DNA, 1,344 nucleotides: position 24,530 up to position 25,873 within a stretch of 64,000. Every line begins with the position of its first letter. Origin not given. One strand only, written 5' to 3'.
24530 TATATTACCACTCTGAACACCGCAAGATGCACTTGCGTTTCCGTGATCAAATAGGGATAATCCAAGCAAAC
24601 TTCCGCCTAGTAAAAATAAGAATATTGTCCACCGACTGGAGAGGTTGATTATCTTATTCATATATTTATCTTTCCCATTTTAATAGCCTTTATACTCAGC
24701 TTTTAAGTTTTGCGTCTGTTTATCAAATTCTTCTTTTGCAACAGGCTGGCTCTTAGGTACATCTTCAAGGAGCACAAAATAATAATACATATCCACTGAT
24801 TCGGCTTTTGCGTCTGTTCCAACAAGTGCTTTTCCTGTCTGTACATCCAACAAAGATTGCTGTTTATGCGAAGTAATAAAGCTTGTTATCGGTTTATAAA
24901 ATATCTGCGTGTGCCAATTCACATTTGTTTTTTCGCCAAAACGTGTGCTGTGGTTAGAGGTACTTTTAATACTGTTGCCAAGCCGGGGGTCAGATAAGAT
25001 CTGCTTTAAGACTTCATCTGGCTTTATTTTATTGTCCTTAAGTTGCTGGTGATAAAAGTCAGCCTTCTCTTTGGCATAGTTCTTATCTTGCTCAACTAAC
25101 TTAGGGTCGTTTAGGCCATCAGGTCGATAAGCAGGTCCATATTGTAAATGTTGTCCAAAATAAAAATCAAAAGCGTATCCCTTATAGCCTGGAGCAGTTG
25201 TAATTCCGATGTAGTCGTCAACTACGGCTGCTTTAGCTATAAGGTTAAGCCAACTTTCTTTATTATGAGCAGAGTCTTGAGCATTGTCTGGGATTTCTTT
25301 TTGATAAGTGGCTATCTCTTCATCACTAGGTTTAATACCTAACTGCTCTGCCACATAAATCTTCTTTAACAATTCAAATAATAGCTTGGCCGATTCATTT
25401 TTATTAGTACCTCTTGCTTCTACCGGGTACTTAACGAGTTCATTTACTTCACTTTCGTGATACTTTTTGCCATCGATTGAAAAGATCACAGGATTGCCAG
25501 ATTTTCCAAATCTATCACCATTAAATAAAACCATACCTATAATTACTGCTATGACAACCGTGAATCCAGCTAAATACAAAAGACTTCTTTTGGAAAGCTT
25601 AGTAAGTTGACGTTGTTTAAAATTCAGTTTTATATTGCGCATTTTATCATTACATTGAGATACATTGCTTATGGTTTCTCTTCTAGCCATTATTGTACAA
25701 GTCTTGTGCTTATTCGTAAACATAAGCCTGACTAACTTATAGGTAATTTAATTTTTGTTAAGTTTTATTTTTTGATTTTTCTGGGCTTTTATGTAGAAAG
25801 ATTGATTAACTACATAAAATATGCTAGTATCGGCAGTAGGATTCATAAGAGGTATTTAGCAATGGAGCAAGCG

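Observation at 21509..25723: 1050-aa secreted protein of unknown fold plus a membrane-anchored chaperone-like gene placed directly at the head of the pilus locus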

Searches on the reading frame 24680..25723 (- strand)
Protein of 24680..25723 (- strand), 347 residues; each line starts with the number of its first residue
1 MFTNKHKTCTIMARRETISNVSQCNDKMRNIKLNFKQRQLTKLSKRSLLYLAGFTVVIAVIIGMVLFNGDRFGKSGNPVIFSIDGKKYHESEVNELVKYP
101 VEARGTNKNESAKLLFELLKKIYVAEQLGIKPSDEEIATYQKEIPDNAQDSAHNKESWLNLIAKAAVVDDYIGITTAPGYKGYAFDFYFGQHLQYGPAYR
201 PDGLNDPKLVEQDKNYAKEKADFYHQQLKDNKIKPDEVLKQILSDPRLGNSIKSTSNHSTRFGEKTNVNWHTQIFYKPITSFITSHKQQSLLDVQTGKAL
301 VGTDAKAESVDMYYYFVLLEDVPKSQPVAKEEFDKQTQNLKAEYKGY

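Call 6: search_protein_families(library=pfam, proteins=[window:24680-25723:-], max_evalue=0.1)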
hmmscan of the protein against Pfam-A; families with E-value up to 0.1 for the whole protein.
window:24680-25723:- (347 aa): 0 families

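Call 7: search_protein_families(library=ncbifam, proteins=[window:24680-25723:-], max_evalue=0.1)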
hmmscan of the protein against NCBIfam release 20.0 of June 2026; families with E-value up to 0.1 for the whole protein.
window:24680-25723:- (347 aa): 0 families

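Call 10: search_solved_structures(query=window:24680-25723:-, max_evalue=10)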
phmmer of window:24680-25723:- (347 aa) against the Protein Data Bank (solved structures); distinct sequences matched with E-value up to 10: 2.
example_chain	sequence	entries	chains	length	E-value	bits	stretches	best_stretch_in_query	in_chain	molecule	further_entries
6stj_E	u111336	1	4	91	0.62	12.4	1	91-159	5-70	Cystatin domain-containing protein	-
8zjw_A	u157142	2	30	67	1.9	10.8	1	45-79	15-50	Alpha subunit of light-harvesting 1 complex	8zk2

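Call 48: find_homologous_proteins(query=A3, max_evalue=0.001)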
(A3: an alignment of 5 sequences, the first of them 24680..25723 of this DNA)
Query A3 (5 sequences) (347 aa, profile of the alignment): 7 proteins with E <= 0.001 among 6311 candidates.
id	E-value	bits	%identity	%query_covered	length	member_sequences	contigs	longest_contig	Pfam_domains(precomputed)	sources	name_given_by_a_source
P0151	1.5e-143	496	33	100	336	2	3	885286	-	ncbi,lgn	-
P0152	1.9e-140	486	100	100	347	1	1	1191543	-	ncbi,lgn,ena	-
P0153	1.0e-121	424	32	80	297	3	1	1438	-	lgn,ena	-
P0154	9.5e-74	266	39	85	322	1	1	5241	-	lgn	-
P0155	1.0e-72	263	41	87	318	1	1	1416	-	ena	-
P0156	3.3e-71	258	42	77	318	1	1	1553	-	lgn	-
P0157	4.5e-67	245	38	84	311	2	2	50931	-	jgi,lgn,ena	-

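Call 49: find_encoding_contigs(protein=P0157, flank=10000)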
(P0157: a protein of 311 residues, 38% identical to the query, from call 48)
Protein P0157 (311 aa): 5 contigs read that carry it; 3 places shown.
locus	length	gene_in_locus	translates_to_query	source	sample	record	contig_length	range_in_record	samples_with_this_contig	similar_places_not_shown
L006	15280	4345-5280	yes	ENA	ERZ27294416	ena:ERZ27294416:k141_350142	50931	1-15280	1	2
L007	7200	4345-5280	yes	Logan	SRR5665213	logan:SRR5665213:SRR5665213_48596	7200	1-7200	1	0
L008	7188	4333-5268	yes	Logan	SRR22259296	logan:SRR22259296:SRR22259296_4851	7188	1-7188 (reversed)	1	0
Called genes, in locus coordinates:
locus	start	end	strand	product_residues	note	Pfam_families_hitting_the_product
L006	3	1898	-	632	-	?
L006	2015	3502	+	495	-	PF07690:MFS_1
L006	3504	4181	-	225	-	-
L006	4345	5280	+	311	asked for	-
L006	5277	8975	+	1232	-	-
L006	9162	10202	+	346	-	PF25216:Volactin (faint), PF11104:PilM_2, PF14450:FtsA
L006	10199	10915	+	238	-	PF05137:PilN (weak)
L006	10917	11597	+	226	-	-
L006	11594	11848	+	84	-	-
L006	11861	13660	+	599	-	PF05157:MshEN, PF00437:T2SSE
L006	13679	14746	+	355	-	PF00437:T2SSE, PF25199:nSTAND_NTPase5 (weak)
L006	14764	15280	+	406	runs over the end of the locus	PF28597:T2SSF_N, PF00482:T2SSF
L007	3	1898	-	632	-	?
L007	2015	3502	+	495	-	PF07690:MFS_1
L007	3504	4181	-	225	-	-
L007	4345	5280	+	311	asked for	-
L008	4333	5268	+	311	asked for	-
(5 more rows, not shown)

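Call 50: find_encoding_contigs(protein=P0154, flank=10000)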
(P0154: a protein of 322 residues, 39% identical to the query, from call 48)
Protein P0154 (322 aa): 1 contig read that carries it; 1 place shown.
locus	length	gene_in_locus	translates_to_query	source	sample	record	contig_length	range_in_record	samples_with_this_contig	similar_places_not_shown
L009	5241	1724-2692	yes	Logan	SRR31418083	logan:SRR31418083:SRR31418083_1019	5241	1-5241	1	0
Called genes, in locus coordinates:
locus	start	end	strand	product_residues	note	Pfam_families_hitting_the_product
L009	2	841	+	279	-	?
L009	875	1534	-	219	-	-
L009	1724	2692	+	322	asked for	-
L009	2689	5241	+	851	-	?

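Call 86: search_solved_structures(query=A6, max_evalue=10, show_alignments=2)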
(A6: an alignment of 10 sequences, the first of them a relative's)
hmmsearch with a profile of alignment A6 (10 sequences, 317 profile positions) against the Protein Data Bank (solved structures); distinct sequences matched with E-value up to 10: 5.
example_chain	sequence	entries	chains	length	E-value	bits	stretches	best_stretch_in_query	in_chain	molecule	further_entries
8f6r_A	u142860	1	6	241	0.12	14.7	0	83-114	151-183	De novo designed oligomeric protein C6-79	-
5cwp_A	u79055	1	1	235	0.26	13.7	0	83-119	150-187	Designed helical repeat protein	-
5cwg_A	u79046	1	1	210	1.4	11.3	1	62-122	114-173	Designed helical repeat protein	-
6xss_A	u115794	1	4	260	2.1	10.7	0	74-118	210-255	C4_nat_HFuse-7900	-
5cwc_A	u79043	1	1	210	2.4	10.5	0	67-121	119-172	Designed helical repeat protein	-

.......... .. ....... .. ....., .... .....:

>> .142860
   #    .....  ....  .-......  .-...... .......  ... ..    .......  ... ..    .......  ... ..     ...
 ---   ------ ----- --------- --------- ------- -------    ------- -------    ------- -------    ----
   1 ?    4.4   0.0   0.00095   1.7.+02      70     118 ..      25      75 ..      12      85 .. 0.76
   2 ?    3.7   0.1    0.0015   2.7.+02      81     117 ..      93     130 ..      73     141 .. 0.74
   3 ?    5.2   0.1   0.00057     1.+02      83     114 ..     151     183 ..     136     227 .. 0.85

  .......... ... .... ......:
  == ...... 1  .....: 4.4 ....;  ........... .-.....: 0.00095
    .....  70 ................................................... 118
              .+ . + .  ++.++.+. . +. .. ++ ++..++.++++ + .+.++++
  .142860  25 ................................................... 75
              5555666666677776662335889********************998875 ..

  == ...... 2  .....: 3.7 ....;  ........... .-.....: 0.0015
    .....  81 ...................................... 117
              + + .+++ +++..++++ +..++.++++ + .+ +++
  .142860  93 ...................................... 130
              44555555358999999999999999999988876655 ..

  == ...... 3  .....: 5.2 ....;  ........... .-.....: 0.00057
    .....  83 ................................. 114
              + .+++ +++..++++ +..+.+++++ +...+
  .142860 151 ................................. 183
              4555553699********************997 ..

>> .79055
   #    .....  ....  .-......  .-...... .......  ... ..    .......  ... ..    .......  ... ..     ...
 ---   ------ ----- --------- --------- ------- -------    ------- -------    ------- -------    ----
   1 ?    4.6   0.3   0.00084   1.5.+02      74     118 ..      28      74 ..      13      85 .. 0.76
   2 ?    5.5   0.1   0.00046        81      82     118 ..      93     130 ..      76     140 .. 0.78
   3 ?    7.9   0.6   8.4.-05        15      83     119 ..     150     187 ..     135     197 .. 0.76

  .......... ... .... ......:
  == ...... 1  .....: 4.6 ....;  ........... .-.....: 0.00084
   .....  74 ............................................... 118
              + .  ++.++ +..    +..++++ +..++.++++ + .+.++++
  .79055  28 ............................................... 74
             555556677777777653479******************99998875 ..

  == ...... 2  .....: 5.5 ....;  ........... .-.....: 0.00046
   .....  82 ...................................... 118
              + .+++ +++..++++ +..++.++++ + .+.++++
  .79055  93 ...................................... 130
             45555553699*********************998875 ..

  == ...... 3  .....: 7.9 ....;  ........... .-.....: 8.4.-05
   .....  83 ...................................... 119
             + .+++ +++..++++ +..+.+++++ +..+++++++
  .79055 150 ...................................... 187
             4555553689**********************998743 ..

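Call 87: search_protein_families(library=pfam, alignment_id=A6, max_evalue=5)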
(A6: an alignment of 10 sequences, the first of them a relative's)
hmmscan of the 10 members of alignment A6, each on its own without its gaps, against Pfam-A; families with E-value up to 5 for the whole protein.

A. member 1, P0152 (347 aa): 2 families
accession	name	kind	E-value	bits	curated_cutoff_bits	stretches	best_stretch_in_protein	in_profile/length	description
PF13624.11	SurA_N_3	-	0.17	12.1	27.2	0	63-101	24-62/162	SurA-like N-terminal domain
PF13139.11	DUF3981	-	0.19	12.6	25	1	50-75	58-83/115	Domain of unknown function (DUF3981)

B. families by the number of members that match (of 10 scanned): 13 families
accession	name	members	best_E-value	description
PF13624.11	SurA_N_3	4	0.0031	SurA-like N-terminal domain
PF21550.3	MTIP_N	2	0.017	Myosin A tail domain interacting protein, N-terminal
PF14055.11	NVEALA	2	0.027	NVEALA protein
PF06589.16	CRA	2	0.14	Circumsporozoite-related antigen (CRA)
PF02706.20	Wzz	1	0.011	Chain length determinant protein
PF23873.1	DUF7228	1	0.028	Family of unknown function (DUF7228)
PF09670.15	Cas_Cas02710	1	0.073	Csm6 HEPN domain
PF20439.3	SpoIVA_C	1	0.083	Sporulation stage IV protein A, C-terminal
PF11337.13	DUF3139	1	0.09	Protein of unknown function (DUF3139)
PF08069.17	Ribosomal_S13_N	1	0.18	Ribosomal S13/S15 N-terminal domain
PF13139.11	DUF3981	1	0.19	Domain of unknown function (DUF3981)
PF07099.16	DUF1361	1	0.19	Protein of unknown function (DUF1361)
PF24828.1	DUF7713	1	0.28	Domain of unknown function (DUF7713)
